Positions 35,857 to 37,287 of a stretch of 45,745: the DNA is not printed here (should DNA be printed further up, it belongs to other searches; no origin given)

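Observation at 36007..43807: A+T-rich, single-strand five-gene accessory island of unassignable function between typA and an amino-acid ABC operon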

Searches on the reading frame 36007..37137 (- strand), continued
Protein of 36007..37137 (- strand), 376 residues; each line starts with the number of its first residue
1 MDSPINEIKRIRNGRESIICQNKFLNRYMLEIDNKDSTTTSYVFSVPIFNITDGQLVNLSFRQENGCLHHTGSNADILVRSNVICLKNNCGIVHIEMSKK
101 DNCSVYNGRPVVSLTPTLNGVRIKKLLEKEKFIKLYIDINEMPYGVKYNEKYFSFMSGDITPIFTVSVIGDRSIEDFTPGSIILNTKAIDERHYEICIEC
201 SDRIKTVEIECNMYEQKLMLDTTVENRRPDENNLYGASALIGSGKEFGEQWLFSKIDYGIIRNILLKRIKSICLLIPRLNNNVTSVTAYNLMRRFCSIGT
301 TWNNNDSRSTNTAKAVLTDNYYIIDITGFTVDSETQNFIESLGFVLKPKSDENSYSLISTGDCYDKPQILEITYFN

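Call 33: search_protein_families(library=pfam, proteins=[L015:984-3713:+, L015:4671-5150:+, L015:5122-6198:+, L015:6195-6848:+, L015:7025-8083:+, L015:8031-9425:+, L015:9382-10020:+, L015:11300-13738:+, L015:14754-15041:+, L015:15038-16123:+], max_evalue=0.01)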
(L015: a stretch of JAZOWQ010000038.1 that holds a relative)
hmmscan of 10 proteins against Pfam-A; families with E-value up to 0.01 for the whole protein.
L015:984-3713:+ (909 aa): 14 families
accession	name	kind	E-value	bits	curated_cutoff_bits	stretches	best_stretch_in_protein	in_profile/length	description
PF13087.12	AAA_12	-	6.5e-28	98.1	27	1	563-727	4-192/195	AAA domain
PF13086.12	AAA_11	-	1.8e-24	87.4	27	1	183-536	3-254/257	AAA domain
PF13245.12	AAA_19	-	1e-14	55.3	25.1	1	186-535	1-132/134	AAA domain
PF10881.14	DUF2726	-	6.7e-13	48.9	24.7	1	787-906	8-123/126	Protein of unknown function (DUF2726)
PF13604.12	AAA_30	-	1.1e-11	45.2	27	1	183-252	3-74/191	AAA domain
PF01443.25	Viral_helicase1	-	5.7e-11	43.1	21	1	671-725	171-226/228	Viral superfamily 1 RNA helicase core domain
PF13538.12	UvrD_C_2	-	1.5e-06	28.4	27.4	1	678-726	3-52/52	UvrD-like helicase C-terminal domain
PF09848.15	SLFN-g3_helicase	-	6.4e-05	22.8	24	1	196-248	1-55/354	Schlafen group 3, DNA/RNA helicase domain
PF00580.27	UvrD-helicase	-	0.00011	22.4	23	1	183-531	2-250/271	UvrD/REP helicase N-terminal domain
PF00270.35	DEAD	-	0.00034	20.8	26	0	185-260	3-82/167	DEAD/DEAH box helicase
PF04851.21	ResIII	-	0.00049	20.5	22.5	0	186-248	8-77/164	Type III restriction enzyme, res subunit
PF20720.3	nSTAND3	-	0.00091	19.4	27.2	1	188-237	8-58/155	Novel STAND NTPase 3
PF18741.7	MTES_1575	-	0.0035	17.8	38.2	0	838-891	25-76/96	REase_MTES_1575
PF05127.21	NAT10_TcmA_helicase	-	0.0063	16.9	22.7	0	200-276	1-78/176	RNA cytidine acetyltransferase NAT10/TcmA, helicase domain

L015:4671-5150:+ (159 aa): 5 families
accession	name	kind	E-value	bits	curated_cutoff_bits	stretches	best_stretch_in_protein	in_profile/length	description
PF08279.18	HTH_11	-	1.5e-07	31.6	25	1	35-81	1-49/55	HTH domain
PF08220.18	HTH_DeoR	-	4.6e-06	26.7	21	1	35-77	1-43/57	DeoR-like helix-turn-helix domain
PF25212.1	HVO_A0114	-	0.00072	19.7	27.6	1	34-73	22-61/84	HVO_A0114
PF25213.1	HVO_A0261_N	-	0.0036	17.6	35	1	33-81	10-57/86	HVO_A0261 N-terminal domain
PF13384.12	HTH_23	-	0.0092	16.2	24.6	0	33-65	4-34/50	Homeodomain-like domain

L015:5122-6198:+ (358 aa): 2 families
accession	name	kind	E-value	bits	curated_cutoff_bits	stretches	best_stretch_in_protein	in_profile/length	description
PF14907.12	NTP_transf_5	-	6.1e-33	114.9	31.2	1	39-298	15-248/249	Uncharacterised nucleotidyltransferase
PF08843.17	AbiEii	-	0.0029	18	22.5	1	100-200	16-119/238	Nucleotidyl transferase AbiEii toxin, Type IV TA system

L015:6195-6848:+ (217 aa): 6 families
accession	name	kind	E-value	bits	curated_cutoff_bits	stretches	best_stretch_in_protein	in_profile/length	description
PF02223.23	Thymidylate_kin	-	5.6e-30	104.8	27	1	20-196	3-180/185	Thymidylate kinase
PF13671.12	AAA_33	-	2.6e-06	28.2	27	1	15-168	1-130/143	AAA domain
PF01712.25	dNK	-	2.9e-06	27.6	27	1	20-183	5-170/203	Deoxynucleoside kinase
PF09439.16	SRPRB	-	0.00084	19.2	25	1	16-112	6-100/178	Signal recognition particle receptor beta subunit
PF13207.12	AAA_17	-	0.0017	19.1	27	1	20-165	2-130/136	AAA domain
PF13401.12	AAA_22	-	0.0023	18.7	27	1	14-59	6-51/130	AAA domain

L015:7025-8083:+ (352 aa): 0 families

L015:8031-9425:+ (464 aa): 2 families
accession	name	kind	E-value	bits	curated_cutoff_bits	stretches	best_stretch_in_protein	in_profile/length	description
PF00501.34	AMP-binding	-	6.2e-54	183.7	29.9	1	32-338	18-384/384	AMP-binding enzyme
PF13193.12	AMP-binding_C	-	2.1e-10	41.8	24.5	1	388-460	1-76/76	AMP-binding enzyme C-terminal domain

L015:9382-10020:+ (212 aa): 1 family
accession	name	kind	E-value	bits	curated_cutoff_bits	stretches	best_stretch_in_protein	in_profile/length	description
PF01928.26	CYTH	-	1.6e-12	48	23.2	1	17-164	1-162/179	CYTH domain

L015:11300-13738:+ (812 aa): 1 family
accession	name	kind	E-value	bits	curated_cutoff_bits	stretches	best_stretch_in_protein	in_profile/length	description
PF00082.27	Peptidase_S8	-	7.5e-23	81.7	21.8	1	126-337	2-265/288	Subtilase family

L015:14754-15041:+ (95 aa): 1 family
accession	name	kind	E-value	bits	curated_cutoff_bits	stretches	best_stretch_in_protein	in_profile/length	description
PF16079.10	Phage_holin_5_2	-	2.4e-25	89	29.2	1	14-90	1-75/76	Phage holin family Hol44, in holin superfamily V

L015:15038-16123:+ (361 aa): 3 families
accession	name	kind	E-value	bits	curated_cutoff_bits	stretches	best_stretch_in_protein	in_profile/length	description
PF01510.30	Amidase_2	-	2.7e-13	50.8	26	1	22-172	2-130/131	N-acetylmuramoyl-L-alanine amidase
PF08239.17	SH3_3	-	0.0014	19.2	27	1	306-357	2-52/54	Bacterial SH3 domain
PF16683.11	TGase_elicitor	-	0.0098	15.2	25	0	169-237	53-119/361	Transglutaminase elicitor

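Call 34: search_protein_families(library=phrogs, proteins=[L015:984-3713:+, L015:4671-5150:+, L015:5122-6198:+, L015:6195-6848:+, L015:7025-8083:+, L015:8031-9425:+, L015:9382-10020:+, L015:10001-11131:+, L015:11300-13738:+, L015:15038-16123:+], max_evalue=0.01)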
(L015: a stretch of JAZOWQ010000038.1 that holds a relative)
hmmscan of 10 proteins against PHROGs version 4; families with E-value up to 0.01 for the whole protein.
L015:984-3713:+ (909 aa): 6 families
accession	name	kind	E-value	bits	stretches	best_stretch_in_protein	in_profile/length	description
phrog_25411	-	unknown function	4e-34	119.3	2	480-726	334-596/627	-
phrog_1967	-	DNA, RNA and nucleotide metabolism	4.4e-14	53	1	177-246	148-218/776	DNA helicase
phrog_325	-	DNA, RNA and nucleotide metabolism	4.3e-11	42.8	1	181-237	470-532/986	Dda-like helicase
phrog_4412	-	DNA, RNA and nucleotide metabolism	1.9e-08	34.1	0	184-218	333-367/743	exonuclease V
phrog_559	-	DNA, RNA and nucleotide metabolism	0.00042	20.2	1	839-908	340-412/607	HNH endonuclease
phrog_170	-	other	0.0072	16.8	0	185-227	79-123/323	PhoH-like phosphate starvation-inducible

L015:4671-5150:+ (159 aa): 2 families
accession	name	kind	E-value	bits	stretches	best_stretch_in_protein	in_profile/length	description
phrog_13105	-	unknown function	3.5e-09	37.6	1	33-123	4-94/239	-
phrog_14147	-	transcription regulation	8.8e-05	23.1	1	30-93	3-62/256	transcriptional regulator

L015:5122-6198:+ (358 aa): 0 families

L015:6195-6848:+ (217 aa): 3 families
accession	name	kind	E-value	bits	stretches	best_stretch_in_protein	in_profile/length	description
phrog_761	-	other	8.7e-24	85.8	1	8-176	14-177/362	thymidylate kinase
phrog_16057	-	other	4.2e-11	43.6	1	17-201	9-202/363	thymidylate kinase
phrog_6931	-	unknown function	0.0096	16.2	0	14-106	186-266/343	-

L015:7025-8083:+ (352 aa): 0 families

L015:8031-9425:+ (464 aa): 2 families
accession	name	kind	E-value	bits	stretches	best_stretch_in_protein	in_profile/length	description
phrog_36676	-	unknown function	6.3e-28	98.4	1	127-464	199-563/585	-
phrog_28622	-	unknown function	1.6e-22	78.3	1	128-464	1692-2052/5652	-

L015:9382-10020:+ (212 aa): 0 families

L015:10001-11131:+ (376 aa): 0 families

L015:11300-13738:+ (812 aa): 2 families
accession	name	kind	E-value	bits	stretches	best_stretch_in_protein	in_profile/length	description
phrog_3677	-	other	1.1e-32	113.8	1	92-322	564-804/1125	protease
phrog_3964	-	unknown function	6.9e-09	35.6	1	120-290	268-472/779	-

L015:15038-16123:+ (361 aa): 13 families
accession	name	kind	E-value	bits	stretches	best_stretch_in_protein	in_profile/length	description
phrog_15001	-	lysis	1.2e-55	190.1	1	4-203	15-211/367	endolysin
phrog_1794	-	lysis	1.3e-44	154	1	5-360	32-329/336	amidase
phrog_5182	-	lysis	4.7e-17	63.6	1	3-198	8-192/321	endolysin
phrog_9611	-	lysis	7e-13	49.7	1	21-223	19-196/246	endolysin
phrog_2338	-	lysis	1.2e-11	45.6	1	84-205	67-185/346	endolysin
phrog_833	-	lysis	1.5e-11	45.5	1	20-268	25-216/294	endolysin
phrog_3088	-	lysis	2.7e-10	41.4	1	18-204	17-171/248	amidase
phrog_670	-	lysis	3.3e-10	40.5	1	85-257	156-318/596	endolysin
phrog_880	-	lysis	5.2e-08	33.7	1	23-210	191-354/435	endolysin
phrog_1110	-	lysis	6e-08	33.4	1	78-224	60-202/301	endolysin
phrog_8164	-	lysis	1.4e-07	32.2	1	73-204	59-191/320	endolysin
phrog_18955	-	unknown function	5.1e-05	23.1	1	302-359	212-262/483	-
phrog_16339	-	unknown function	0.0038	17.9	0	156-201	4-49/206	-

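Call 35: fold_search(model_id=the predicted structure, library=pdb)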
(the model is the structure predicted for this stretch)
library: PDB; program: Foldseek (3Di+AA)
matches with E <= 10: 922; with E <= 0.001: 2
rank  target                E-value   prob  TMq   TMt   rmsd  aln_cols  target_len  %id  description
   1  2xvg                  6.1e-05  0.72  0.16  0.08  20.8       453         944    8  crystal structure of alpha-xylosidase (GH31) from Cellvibrio japonicus (released 2011-04-13)
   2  8d43_A                8.9e-04  0.94  0.20  0.10  17.3       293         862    8  Cryo-EM structure of human Kidney Glucosidase II (released 2022-11-16)
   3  8auw_B                1.3e-03  0.15  0.12  0.03  23.9       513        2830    9  Cryo-EM structure of human BIRC6 in complex with SMAC. (released 2023-02-15)
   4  8wab_A                2.7e-03  1.00  0.29  0.55   5.3       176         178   14  Crystal structure of a chondroitin sulfate-binding carbohydrate binding module of a chondroitinase (released 2024-01-17)
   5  8wab_B                2.8e-03  1.00  0.31  0.60   4.7       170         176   15  Crystal structure of a chondroitin sulfate-binding carbohydrate binding module of a chondroitinase (released 2024-01-17)
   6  1nkg                  2.8e-03  0.13  0.12  0.10  25.3       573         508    6  Rhamnogalacturonan lyase from Aspergillus aculeatus (released 2004-05-25)
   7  3njx                  4.8e-03  0.11  0.12  0.10  25.7       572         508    6  Rhamnogalacturonan Lyase from Aspergillus aculeatus mutant H210A (released 2010-10-06)
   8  4mmh                  7.2e-03  0.54  0.20  0.13  16.6       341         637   10  Crystal structure of heparan sulfate lyase HepC from Pedobacter heparinus (released 2014-01-29)
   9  3wir_A                8.5e-03  0.35  0.14  0.08  17.1       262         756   13  Crystal structure of kojibiose phosphorylase complexed with glucose (released 2014-02-05)
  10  2xhn_A                9.4e-03  0.08  0.12  0.10  25.7       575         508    6  Rhamnogalacturonan lyase from Aspergillus aculeatus K150A active site mutant (released 2010-09-29)
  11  9q5c_A                1.4e-02  0.28  0.15  0.09  17.9       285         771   10  Cryo EM structure of alpha-glucosidase (yicI) from Klebsiella aerogenes (released 2025-09-03)
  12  9hyq_B                1.8e-02  0.25  0.14  0.08  19.1       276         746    8  BT984 a GH139 rhamnogalacturonan II exo-a-1,2-(2-Omethyl)-fucosidase (released 2025-07-16)
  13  5swi_D                2.0e-02  0.57  0.16  0.10  16.6       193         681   10  Crystal structure of SpGH92 in complex with mannose (released 2016-12-14)
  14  6m77                  2.0e-02  0.51  0.21  0.10  20.0       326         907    7  GH31 alpha-N-acetylgalactosaminidase from Enterococcus faecalis in complex with N-acetylgalactosamine (released 2020-05-20)
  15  4b9y                  2.3e-02  0.63  0.19  0.10  14.6       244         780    8  Crystal Structure of Apo Agd31B, alpha-transglucosylase in Glycoside Hydrolase Family 31 (released 2012-11-14)
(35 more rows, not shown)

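Call 70: find_related_loci(query=A1, collection=viral_contigs, flank=8000)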
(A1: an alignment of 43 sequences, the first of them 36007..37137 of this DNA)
Query A1 (376 aa) in viral_contigs; peptide patterns used: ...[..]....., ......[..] (x = any residue, [..] = any of these).
15 stretches matched a pattern, but none encodes a relative of the query by tblastn (E <= 1e-3).

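Call 77: list_cluster_members(proteins=[P0097, P0016, P0045, P0219, P0208, P0112, L002:14283-16508:+])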
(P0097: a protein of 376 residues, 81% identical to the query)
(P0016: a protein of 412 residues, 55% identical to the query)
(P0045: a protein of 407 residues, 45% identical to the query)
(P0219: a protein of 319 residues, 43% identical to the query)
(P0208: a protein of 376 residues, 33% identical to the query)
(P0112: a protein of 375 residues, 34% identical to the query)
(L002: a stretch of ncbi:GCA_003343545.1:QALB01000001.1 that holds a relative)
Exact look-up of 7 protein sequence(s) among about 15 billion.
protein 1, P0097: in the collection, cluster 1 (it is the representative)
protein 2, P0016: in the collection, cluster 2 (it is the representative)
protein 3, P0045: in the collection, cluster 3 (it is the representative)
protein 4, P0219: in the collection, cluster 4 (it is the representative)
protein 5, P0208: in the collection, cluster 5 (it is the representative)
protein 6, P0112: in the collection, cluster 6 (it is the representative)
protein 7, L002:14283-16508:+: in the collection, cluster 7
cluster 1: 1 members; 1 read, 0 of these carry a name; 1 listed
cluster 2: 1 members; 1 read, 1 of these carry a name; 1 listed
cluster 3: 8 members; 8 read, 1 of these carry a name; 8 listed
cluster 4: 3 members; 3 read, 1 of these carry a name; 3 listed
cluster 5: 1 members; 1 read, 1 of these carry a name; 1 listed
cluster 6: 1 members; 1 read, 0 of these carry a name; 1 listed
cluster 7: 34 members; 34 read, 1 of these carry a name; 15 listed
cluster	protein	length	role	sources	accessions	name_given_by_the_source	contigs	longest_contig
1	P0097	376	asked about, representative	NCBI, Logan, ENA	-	-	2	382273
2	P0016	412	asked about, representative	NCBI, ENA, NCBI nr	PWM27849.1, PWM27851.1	MAG: hypothetical protein DBX36_00565 [Oscillospiraceae bacterium] | MAG: hypothetical protein DBX36_00555 [Oscillospiraceae bacterium]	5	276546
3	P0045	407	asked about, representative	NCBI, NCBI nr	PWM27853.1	MAG: hypothetical protein DBX36_00575 [Oscillospiraceae bacterium]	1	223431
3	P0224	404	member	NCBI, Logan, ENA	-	-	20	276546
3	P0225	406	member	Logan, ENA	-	-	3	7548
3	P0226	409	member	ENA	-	-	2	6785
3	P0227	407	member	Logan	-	-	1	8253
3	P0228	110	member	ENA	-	-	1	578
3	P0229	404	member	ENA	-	-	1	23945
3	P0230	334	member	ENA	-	-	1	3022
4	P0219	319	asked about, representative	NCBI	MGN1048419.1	MAG: RICIN domain-containing protein [Eubacteriales bacterium]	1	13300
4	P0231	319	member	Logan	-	-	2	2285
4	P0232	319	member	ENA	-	-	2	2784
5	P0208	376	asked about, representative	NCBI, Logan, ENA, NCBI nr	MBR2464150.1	MAG: hypothetical protein IKB41_01800 [Clostridia bacterium] | hypothetical protein [Clostridia bacterium]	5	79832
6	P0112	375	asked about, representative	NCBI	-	-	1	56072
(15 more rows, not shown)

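Call 100: search_dna_similar(query=window:36007-37137:-, collection=plasmids, mode=protein, max_evalue=0.001, max_rows=10)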
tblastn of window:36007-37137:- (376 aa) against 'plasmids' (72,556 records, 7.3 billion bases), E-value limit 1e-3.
No match.

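Call 103: fold_search(model_id=the predicted structure, library=viral)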
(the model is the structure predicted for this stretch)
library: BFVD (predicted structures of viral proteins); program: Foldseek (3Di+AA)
matches with E <= 10: 893; with E <= 0.001: 12
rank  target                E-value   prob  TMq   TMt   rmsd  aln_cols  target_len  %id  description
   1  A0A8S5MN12            6.8e-11  1.00  0.61  0.20   7.1       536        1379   11  Uncharacterized protein [Siphoviridae sp. ct89Z21]
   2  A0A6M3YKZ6            1.3e-06  1.00  0.33  0.15  34.3       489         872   13  (no name in the UniProt tables at hand)
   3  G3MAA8                9.5e-06  1.00  0.32  0.22   4.8       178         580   16  Gp367 [Bacillus phage G]
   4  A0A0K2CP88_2          4.4e-05  1.00  0.33  0.17   4.0       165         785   19  Carbohydrate-binding module family 96 domain-containing protein [Brevibacillus phage SecTim467]
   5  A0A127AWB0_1          1.1e-04  1.00  0.32  0.09   4.6       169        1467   20  Pectate lyase [Bacillus phage SP-15]
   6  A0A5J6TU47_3          1.2e-04  0.97  0.24  0.07  30.7       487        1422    8  (no name in the UniProt tables at hand)
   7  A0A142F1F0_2          1.4e-04  1.00  0.27  0.15   5.5       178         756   13  Putative tail fiber protein [Bacillus phage Shbh1]
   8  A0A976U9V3            1.7e-04  0.92  0.25  0.08  28.4       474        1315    8  (no name in the UniProt tables at hand)
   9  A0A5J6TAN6            1.8e-04  1.00  0.27  0.19  19.9       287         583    8  (no name in the UniProt tables at hand)
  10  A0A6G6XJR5            4.9e-04  0.28  0.14  0.08  18.1       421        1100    9  Minor tail protein [Gordonia phage Skog]
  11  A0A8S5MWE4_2          5.1e-04  1.00  0.26  0.14   5.0       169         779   12  Tail protein [Siphoviridae sp. ctsBB38]
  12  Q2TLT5                8.2e-04  0.25  0.16  0.09  21.8       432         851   10  DUF7257 domain-containing protein [Gordonia phage GTE5]
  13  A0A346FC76            2.0e-03  0.09  0.10  0.06  24.1       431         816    7  Minor tail protein [Mycobacterium phage Thonko]
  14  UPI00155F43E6         2.5e-03  0.14  0.13  0.07  23.9       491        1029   10  (no name look-up for this kind of identifier)
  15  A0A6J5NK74            2.9e-03  0.33  0.16  0.13  21.8       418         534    9  Uncharacterized protein [uncultured Caudovirales phage]
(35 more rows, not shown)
